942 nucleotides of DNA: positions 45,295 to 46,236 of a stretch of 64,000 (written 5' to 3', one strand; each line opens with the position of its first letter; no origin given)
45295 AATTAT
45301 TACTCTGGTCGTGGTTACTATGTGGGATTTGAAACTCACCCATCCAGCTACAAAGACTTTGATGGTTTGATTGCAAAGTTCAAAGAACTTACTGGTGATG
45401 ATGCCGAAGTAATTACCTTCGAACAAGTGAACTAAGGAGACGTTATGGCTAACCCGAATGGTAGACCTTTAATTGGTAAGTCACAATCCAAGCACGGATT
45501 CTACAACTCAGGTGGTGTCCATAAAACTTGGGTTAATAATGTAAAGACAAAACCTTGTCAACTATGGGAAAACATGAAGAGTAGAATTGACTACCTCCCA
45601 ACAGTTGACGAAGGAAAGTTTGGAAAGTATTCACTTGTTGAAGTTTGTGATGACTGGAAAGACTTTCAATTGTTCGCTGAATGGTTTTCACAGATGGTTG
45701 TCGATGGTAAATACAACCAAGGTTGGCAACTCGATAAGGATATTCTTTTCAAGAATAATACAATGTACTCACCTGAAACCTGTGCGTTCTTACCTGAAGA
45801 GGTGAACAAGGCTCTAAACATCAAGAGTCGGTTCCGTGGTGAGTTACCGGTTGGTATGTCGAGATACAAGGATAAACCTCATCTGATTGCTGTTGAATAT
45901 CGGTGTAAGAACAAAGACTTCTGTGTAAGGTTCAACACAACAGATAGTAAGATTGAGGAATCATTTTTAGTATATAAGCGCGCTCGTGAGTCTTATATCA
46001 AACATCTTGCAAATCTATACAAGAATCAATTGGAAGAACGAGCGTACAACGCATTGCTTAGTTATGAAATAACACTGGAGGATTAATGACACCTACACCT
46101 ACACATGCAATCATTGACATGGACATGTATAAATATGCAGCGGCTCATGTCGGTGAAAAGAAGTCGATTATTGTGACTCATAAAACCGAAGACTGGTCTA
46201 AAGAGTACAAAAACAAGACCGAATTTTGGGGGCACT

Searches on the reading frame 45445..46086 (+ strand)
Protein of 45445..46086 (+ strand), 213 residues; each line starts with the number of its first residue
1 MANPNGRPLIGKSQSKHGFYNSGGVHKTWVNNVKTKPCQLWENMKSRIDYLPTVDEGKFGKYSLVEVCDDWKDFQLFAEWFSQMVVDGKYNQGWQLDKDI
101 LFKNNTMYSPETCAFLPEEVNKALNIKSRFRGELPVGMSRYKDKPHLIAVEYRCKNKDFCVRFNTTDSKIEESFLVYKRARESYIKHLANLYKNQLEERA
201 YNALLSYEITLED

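Call 84: search_protein_families(library=phrogs, proteins=[window:45445-46086:+], max_evalue=0.00001)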
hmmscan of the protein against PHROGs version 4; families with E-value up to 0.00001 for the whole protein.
window:45445-46086:+ (213 aa): 5 families
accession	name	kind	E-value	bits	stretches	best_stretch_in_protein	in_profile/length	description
phrog_953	-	DNA, RNA and nucleotide metabolism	5.1e-36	125.9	1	31-209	218-386/420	HNH endonuclease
phrog_374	-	DNA, RNA and nucleotide metabolism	2.8e-25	90.2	1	16-210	253-434/617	HNH endonuclease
phrog_2081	-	DNA, RNA and nucleotide metabolism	3.5e-18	67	1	23-129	91-199/433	HNH endonuclease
phrog_30929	-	unknown function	2.8e-07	30.8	1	59-157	58-156/413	-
phrog_3377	-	DNA, RNA and nucleotide metabolism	1.4e-06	29.3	1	28-123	5-92/196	HNH endonuclease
